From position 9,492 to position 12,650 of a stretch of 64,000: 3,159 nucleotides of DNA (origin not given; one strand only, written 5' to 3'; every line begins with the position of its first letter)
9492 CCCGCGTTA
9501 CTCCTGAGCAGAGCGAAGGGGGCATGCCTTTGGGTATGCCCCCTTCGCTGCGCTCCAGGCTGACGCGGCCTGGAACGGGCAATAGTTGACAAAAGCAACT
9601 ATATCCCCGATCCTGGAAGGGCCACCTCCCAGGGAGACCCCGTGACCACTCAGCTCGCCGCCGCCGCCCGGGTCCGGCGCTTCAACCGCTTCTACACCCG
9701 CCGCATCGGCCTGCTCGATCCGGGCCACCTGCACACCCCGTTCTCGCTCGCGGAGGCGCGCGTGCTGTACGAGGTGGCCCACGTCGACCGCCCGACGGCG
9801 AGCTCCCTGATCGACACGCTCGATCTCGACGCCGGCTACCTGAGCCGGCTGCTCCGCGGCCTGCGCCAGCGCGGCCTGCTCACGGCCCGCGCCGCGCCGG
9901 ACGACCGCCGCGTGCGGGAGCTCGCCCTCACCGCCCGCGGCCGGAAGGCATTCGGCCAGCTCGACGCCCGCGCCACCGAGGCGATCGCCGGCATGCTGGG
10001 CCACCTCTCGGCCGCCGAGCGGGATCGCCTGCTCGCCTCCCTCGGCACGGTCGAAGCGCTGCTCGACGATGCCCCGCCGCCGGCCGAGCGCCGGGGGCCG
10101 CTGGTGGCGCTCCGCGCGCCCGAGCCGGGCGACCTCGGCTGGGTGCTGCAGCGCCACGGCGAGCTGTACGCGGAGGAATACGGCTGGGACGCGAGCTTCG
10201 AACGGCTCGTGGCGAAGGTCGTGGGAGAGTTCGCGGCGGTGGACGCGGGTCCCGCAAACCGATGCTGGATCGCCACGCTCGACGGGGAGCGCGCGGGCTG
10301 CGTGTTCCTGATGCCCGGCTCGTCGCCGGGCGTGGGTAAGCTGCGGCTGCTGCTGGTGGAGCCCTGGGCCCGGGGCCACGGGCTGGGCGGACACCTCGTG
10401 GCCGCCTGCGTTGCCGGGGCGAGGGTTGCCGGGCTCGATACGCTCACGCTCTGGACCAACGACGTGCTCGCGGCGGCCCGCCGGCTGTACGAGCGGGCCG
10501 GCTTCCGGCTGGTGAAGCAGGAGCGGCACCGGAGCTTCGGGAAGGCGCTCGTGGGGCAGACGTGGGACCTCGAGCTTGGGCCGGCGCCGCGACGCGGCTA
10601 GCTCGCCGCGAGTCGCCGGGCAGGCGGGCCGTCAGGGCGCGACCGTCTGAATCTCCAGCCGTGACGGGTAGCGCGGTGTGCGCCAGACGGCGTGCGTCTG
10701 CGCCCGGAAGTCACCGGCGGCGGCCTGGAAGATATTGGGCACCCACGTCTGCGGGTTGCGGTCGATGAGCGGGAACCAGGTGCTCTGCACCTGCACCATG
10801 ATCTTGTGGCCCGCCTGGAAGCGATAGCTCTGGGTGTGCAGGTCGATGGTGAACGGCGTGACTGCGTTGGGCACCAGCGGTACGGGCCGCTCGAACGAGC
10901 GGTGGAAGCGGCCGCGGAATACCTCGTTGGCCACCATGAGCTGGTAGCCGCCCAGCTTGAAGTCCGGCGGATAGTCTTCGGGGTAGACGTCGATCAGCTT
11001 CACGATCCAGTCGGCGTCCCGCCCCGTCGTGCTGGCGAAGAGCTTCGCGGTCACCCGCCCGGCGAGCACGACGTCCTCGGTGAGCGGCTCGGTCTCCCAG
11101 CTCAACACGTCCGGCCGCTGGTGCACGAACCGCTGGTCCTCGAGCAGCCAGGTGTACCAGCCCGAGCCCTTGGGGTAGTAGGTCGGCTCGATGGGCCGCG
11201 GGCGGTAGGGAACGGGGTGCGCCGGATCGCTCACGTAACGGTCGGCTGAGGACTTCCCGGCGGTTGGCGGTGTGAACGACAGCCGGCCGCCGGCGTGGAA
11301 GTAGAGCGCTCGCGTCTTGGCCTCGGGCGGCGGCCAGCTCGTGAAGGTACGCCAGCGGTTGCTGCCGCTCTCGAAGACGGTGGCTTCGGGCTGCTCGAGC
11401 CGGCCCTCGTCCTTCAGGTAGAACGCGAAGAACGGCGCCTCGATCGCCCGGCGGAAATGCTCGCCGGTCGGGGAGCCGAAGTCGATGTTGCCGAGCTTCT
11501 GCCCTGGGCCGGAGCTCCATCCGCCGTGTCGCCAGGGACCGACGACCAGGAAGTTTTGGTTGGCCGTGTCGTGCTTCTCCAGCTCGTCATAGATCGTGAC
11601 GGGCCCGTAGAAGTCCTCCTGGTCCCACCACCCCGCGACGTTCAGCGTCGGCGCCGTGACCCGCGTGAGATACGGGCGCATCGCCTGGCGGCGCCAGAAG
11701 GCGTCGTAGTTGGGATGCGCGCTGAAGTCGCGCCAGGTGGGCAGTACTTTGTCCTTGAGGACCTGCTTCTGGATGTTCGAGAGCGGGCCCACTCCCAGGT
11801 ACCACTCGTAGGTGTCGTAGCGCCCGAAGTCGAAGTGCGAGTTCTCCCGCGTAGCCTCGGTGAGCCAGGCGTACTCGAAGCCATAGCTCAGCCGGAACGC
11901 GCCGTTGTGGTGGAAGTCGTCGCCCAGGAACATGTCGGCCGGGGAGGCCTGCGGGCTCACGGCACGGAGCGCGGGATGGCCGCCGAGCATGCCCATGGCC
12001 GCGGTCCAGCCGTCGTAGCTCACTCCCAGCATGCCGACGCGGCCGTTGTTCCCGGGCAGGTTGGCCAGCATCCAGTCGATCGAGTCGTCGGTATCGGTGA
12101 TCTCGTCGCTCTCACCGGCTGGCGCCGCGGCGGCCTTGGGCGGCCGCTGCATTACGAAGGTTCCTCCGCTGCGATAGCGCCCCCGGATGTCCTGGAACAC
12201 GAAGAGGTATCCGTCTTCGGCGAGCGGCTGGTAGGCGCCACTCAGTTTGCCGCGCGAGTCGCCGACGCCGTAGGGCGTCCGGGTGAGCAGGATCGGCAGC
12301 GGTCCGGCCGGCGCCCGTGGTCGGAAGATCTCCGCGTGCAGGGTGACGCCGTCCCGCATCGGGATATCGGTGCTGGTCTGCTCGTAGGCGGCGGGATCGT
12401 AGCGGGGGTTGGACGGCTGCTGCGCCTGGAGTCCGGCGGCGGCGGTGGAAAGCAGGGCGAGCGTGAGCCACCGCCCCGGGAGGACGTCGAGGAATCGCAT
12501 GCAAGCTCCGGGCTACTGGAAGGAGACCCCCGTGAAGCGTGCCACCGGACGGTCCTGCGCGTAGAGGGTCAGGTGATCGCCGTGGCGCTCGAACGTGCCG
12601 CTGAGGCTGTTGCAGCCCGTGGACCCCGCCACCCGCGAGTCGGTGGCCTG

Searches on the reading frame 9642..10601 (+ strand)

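Call 81: search_protein_families(library=pfam, proteins=[window:9642-10601:+], max_evalue=0.0001)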
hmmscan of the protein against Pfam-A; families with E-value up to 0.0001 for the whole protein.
window:9642-10601:+ (319 aa): 7 families
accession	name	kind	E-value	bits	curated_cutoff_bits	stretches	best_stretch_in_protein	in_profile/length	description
PF00583.31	Acetyltransf_1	-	3.2e-12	47.2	20.7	1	201-288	28-116/116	Acetyltransferase (GNAT) family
PF13508.13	Acetyltransf_7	-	2.2e-11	44.4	27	1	205-289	2-83/84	Acetyltransferase (GNAT) domain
PF12802.13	MarR_2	-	1.8e-08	34.8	27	1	35-90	4-60/61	MarR family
PF08445.16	FR47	-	1.5e-07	31.7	22.1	1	231-294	21-83/86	FR47-like protein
PF13673.13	Acetyltransf_10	-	4.6e-06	27.1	23.6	1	205-297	30-116/128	Acetyltransferase (GNAT) domain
PF01047.28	MarR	-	1.7e-05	25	24.6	1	35-91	2-58/59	MarR family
PF13463.12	HTH_27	-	2e-05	25.2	22.2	1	38-100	5-68/68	Winged helix DNA-binding domain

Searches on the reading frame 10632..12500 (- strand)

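Call 57: search_protein_families(library=pfam, proteins=[window:10632-12500:-], max_evalue=0.0001)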
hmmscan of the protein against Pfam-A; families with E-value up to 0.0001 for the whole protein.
window:10632-12500:- (622 aa): 2 families
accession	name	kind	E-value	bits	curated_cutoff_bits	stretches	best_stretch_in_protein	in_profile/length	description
PF02129.25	Peptidase_S15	-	5.3e-55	187.4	23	1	50-326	1-261/262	X-Pro dipeptidyl-peptidase (S15 family)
PF08530.16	PepX_C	-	3.3e-30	106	22.5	1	371-616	7-217/217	X-Pro dipeptidyl-peptidase C-terminal non-catalytic domain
